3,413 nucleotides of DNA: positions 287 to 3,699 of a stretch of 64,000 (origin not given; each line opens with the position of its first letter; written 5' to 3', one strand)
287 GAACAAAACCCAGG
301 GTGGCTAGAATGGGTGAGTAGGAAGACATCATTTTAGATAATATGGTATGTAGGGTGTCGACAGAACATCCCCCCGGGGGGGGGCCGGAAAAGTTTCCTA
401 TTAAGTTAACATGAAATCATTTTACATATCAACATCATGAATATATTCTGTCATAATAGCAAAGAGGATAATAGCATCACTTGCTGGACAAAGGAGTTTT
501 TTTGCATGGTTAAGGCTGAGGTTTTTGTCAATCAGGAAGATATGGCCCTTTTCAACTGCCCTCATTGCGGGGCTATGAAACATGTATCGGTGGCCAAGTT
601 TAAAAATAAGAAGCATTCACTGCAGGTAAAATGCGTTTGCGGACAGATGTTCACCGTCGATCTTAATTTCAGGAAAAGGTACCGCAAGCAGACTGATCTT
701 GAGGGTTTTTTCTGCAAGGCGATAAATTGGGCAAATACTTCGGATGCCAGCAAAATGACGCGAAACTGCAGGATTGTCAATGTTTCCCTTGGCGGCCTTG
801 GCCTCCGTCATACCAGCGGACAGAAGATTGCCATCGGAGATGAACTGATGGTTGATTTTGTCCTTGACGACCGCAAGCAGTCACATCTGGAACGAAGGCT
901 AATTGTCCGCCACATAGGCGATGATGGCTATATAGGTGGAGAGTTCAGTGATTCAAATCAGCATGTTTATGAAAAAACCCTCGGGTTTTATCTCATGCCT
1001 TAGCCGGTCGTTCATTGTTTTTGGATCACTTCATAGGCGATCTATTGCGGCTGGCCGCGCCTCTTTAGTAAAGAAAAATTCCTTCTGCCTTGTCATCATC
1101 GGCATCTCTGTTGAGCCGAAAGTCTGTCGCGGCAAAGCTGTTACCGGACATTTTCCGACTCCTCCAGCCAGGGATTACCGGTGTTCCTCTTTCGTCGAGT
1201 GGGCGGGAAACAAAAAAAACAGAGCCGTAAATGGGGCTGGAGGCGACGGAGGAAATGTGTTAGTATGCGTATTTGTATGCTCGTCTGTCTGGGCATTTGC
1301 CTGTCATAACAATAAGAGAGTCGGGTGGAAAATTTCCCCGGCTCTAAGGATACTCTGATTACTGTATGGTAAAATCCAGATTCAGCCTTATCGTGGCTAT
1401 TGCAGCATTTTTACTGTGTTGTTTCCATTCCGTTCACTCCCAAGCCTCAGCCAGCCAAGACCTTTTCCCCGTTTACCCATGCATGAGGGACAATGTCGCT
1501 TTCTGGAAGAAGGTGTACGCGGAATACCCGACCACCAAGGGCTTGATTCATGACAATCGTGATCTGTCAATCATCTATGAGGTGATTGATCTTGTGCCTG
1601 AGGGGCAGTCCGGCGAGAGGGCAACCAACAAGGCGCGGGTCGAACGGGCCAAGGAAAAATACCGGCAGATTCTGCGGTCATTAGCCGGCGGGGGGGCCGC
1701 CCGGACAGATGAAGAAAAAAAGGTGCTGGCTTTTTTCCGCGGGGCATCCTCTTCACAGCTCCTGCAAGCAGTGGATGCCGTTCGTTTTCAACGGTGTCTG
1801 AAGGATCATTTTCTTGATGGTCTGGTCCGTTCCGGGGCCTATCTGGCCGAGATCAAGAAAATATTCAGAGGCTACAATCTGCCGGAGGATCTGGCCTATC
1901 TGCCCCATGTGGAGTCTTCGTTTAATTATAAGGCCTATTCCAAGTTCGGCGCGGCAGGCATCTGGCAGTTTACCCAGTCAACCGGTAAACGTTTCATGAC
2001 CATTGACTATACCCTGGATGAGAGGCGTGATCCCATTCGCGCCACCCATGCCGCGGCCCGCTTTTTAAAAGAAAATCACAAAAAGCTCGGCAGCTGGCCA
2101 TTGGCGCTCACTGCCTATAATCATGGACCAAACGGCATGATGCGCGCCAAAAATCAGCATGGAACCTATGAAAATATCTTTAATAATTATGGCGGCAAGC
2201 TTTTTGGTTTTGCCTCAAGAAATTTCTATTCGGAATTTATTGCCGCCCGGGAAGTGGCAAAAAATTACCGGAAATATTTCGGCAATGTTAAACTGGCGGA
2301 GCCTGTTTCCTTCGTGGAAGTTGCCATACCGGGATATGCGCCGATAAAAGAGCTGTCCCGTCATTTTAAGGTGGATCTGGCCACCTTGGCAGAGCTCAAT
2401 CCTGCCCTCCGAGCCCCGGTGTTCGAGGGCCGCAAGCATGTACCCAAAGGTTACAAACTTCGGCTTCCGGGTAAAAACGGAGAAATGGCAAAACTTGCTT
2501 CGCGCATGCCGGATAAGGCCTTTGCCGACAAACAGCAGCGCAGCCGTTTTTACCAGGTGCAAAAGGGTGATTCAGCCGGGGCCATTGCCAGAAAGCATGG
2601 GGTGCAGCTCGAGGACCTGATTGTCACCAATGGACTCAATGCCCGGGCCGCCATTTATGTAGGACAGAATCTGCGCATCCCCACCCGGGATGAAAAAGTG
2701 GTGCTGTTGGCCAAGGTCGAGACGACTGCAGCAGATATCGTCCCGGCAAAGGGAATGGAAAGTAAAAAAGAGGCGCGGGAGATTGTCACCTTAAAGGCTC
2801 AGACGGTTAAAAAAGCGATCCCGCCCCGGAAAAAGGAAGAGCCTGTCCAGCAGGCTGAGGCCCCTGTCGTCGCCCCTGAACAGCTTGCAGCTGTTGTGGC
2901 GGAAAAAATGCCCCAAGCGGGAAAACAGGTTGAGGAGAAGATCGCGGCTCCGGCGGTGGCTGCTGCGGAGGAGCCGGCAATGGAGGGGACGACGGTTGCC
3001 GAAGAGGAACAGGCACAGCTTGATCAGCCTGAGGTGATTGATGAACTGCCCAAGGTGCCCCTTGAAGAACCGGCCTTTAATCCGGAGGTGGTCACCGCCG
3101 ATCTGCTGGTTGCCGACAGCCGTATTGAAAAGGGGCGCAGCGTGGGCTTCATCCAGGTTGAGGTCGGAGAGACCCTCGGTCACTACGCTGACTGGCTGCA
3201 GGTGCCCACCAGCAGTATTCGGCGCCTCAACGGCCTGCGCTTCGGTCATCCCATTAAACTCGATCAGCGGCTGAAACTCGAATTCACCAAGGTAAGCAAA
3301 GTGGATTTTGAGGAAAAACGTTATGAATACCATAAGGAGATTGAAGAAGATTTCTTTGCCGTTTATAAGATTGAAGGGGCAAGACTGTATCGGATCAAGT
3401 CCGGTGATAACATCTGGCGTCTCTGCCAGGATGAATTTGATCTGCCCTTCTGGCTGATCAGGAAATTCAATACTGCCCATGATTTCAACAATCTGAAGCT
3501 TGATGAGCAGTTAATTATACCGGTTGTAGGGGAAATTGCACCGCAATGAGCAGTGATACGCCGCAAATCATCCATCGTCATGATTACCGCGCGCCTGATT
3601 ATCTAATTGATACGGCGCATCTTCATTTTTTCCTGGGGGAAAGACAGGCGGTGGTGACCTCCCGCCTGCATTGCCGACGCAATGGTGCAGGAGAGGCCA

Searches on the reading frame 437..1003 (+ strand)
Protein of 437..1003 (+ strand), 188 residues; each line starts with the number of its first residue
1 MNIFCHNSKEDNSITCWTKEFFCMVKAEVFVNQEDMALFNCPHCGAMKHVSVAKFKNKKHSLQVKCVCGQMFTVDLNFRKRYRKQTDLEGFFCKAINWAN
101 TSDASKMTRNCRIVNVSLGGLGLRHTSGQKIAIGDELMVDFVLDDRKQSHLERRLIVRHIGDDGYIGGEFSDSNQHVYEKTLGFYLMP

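Call 52: search_protein_families(library=pfam, proteins=[window:437-1003:+])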
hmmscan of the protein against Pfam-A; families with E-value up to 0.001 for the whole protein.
window:437-1003:+ (188 aa): 1 family
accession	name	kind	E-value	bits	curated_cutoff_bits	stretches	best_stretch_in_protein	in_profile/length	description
PF07238.19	PilZ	-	2.6e-05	24.9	22.5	1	109-181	23-95/102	PilZ domain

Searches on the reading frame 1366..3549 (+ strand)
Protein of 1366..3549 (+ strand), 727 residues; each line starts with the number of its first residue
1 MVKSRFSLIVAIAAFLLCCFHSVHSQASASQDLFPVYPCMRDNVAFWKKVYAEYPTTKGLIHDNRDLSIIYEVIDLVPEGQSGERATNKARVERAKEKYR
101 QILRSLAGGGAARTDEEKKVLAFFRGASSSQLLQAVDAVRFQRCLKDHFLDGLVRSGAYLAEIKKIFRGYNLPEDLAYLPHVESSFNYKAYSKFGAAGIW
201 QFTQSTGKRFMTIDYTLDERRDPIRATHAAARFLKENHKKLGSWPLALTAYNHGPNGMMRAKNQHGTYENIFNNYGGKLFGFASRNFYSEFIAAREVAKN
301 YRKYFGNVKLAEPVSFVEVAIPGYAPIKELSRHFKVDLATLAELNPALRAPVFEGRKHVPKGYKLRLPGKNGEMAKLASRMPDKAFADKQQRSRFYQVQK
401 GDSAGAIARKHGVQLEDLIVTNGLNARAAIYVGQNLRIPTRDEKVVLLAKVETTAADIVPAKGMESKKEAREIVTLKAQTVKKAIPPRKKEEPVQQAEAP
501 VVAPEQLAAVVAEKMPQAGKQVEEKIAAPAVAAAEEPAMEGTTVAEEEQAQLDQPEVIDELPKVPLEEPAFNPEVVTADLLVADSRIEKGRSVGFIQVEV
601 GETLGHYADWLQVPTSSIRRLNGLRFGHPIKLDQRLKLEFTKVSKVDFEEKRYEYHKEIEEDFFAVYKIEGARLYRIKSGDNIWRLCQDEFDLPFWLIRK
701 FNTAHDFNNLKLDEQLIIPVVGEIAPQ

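Call 73: search_protein_families(library=pfam, proteins=[window:1366-3549:+], max_evalue=0.00001)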
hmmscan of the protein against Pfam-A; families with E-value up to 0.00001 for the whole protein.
window:1366-3549:+ (727 aa): 2 families
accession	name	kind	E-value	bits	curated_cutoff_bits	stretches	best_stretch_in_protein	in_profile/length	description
PF01464.25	SLT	-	1.5e-23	83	21.3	1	172-269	13-112/117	Transglycosylase SLT domain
PF01476.26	LysM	-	8.5e-21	74.1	20.9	1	396-439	1-43/43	LysM domain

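Call 77: find_encoding_contigs(protein=window:1366-3549:+, flank=10000, max_places=1)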
Protein window:1366-3549:+ (727 aa): 1 contig read that carries it; 1 place shown.
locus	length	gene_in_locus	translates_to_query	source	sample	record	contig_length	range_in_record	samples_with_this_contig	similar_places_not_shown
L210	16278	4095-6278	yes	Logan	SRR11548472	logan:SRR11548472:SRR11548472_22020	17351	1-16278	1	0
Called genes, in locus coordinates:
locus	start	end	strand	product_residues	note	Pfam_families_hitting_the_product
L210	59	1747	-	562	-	PF00501:AMP-binding, PF23562:AMP-binding_C_3 (weak)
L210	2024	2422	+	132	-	-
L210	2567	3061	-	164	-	PF00293:NUDIX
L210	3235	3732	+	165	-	PF07238:PilZ (faint)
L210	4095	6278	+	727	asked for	PF01464:SLT, PF01476:LysM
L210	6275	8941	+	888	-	PF17900:Peptidase_M1_N, PF01433:Peptidase_M1, PF11940:DUF3458, PF17432:DUF3458_C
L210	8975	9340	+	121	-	PF02391:MoaE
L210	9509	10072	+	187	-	PF08207:EFP_N, PF01132:EFP, PF09285:Elong-fact-P_C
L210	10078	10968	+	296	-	PF00152:tRNA-synt_2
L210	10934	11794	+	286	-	PF02535:Zip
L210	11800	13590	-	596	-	PF00072:Response_reg, PF00224:PK, PF02887:PK_C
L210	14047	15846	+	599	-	PF00082:Peptidase_S8, PF02225:PA, PF00082:Peptidase_S8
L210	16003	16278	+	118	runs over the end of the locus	PF07238:PilZ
